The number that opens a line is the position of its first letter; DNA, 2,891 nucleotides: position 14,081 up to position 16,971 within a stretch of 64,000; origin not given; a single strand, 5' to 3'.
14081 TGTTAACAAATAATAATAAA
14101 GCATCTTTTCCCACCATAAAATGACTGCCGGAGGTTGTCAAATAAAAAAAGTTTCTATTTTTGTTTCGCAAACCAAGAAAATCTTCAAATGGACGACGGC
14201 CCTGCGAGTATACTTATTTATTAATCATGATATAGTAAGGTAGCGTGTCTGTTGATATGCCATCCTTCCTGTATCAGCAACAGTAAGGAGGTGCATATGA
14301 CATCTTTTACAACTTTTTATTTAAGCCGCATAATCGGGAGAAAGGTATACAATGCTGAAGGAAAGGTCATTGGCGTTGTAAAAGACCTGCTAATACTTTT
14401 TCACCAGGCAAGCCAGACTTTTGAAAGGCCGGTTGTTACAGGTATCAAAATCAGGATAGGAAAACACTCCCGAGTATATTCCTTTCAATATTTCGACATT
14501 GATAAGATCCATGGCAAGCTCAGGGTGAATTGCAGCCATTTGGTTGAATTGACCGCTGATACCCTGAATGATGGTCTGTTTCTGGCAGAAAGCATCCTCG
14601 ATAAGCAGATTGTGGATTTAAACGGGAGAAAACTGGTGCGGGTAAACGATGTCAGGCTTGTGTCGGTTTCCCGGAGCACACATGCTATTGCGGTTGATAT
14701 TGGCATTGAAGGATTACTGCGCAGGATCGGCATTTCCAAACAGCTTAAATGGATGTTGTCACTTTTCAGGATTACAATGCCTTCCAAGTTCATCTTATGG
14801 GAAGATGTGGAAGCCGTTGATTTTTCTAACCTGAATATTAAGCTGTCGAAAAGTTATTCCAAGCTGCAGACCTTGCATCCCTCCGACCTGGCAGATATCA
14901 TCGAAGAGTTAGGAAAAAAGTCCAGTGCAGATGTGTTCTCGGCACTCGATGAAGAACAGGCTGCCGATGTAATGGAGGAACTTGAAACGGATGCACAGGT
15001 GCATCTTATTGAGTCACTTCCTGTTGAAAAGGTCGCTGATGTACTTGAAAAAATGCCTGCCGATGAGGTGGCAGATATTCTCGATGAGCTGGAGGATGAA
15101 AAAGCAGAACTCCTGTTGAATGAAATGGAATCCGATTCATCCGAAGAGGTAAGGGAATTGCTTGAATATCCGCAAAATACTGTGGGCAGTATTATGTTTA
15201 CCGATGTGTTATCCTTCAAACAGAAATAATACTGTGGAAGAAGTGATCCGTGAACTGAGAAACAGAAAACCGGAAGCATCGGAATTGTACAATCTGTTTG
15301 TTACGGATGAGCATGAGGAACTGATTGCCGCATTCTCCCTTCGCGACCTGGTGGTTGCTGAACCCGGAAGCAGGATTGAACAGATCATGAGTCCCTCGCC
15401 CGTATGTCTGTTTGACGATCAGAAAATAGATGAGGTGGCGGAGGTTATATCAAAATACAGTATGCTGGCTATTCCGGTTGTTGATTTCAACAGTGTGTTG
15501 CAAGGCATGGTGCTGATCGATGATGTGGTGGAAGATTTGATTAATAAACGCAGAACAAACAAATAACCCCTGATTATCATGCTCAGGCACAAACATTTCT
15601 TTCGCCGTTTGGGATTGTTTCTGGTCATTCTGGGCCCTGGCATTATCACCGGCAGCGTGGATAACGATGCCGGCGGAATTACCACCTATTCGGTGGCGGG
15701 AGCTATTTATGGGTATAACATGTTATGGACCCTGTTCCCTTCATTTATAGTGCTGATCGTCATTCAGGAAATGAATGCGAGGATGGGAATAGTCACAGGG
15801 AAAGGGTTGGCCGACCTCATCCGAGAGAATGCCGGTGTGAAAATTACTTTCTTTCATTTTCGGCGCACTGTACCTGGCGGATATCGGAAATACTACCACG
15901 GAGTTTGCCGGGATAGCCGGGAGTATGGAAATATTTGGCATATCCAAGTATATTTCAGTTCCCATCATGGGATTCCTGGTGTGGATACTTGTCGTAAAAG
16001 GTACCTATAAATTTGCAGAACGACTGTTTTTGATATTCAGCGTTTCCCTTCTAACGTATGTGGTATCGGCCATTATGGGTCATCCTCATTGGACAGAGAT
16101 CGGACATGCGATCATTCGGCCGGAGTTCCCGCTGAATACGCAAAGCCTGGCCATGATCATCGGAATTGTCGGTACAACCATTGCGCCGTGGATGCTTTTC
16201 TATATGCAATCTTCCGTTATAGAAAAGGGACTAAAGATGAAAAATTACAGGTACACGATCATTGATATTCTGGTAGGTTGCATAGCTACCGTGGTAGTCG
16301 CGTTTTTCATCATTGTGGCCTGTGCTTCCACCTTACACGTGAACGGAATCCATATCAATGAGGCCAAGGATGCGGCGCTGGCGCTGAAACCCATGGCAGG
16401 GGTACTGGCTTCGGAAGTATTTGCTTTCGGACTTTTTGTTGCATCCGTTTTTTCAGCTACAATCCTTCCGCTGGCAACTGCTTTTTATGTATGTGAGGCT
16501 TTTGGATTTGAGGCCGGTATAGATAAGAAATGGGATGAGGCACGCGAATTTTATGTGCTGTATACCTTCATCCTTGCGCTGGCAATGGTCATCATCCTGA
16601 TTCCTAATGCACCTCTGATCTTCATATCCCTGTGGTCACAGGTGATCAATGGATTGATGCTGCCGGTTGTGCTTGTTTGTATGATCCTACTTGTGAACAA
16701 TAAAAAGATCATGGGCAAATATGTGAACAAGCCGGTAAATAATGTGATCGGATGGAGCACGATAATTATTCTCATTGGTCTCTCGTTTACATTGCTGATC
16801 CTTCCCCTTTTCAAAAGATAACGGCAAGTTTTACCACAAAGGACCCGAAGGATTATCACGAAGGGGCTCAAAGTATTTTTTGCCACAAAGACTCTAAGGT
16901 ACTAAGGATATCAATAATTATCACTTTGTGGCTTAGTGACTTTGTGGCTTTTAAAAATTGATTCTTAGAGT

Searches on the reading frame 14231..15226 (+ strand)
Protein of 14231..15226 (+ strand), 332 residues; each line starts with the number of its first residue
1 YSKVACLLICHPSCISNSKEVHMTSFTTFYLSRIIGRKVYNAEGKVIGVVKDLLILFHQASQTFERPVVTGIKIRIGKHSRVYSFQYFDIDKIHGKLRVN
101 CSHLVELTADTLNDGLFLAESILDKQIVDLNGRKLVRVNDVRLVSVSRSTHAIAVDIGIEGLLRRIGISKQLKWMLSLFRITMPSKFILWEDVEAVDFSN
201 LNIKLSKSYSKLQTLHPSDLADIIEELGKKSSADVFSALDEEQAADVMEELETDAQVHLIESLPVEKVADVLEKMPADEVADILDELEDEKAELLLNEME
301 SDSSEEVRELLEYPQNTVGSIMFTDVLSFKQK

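Call 84: search_protein_families(library=pfam, max_evalue=0.001, proteins=[window:14231-15226:+])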
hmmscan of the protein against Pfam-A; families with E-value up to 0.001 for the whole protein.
window:14231-15226:+ (332 aa): 3 families
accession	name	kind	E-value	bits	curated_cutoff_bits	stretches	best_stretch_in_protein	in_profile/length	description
PF03448.22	MgtE_N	-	9.8e-26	90.7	25.9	1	215-315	1-101/102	MgtE intracellular N domain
PF05239.21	PRC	-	1.7e-08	34.8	21.2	1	27-55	2-30/78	PRC-barrel domain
PF14841.11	FliG_M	-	2.2e-05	25.1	25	0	216-252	12-48/76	FliG middle domain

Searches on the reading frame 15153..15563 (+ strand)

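Call 84: search_protein_families(library=pfam, max_evalue=0.001, proteins=[window:15153-15563:+])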
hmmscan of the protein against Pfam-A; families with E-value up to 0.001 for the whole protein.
window:15153-15563:+ (137 aa): 1 family
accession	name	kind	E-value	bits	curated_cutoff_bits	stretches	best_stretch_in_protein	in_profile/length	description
PF00571.33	CBS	-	9.1e-13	48.8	24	1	75-129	1-55/57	CBS domain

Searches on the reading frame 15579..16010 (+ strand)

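Call 84: search_protein_families(library=pfam, max_evalue=0.001, proteins=[window:15579-16010:+])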
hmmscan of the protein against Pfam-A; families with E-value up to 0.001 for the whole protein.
window:15579-16010:+ (143 aa): 1 family
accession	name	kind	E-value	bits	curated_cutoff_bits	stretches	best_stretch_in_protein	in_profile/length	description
PF01566.24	Nramp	-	7.2e-20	71.8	29.8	1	34-93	1-60/357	Natural resistance-associated macrophage protein-like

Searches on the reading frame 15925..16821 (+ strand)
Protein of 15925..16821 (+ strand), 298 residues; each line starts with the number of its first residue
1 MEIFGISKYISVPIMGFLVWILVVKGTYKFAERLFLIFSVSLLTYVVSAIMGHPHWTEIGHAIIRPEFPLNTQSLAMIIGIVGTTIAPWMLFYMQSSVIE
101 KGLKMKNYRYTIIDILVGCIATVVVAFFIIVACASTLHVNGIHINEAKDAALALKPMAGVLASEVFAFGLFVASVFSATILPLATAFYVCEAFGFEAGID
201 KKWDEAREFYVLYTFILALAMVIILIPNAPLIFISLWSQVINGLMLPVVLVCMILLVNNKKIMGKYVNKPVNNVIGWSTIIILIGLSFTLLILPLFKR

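Call 84: search_protein_families(library=pfam, max_evalue=0.001, proteins=[window:15925-16821:+])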
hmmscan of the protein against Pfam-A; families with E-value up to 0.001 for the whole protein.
window:15925-16821:+ (298 aa): 1 family
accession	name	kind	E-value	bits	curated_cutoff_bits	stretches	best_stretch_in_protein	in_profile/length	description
PF01566.24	Nramp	-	1.7e-66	225.2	29.8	1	3-269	86-356/357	Natural resistance-associated macrophage protein-like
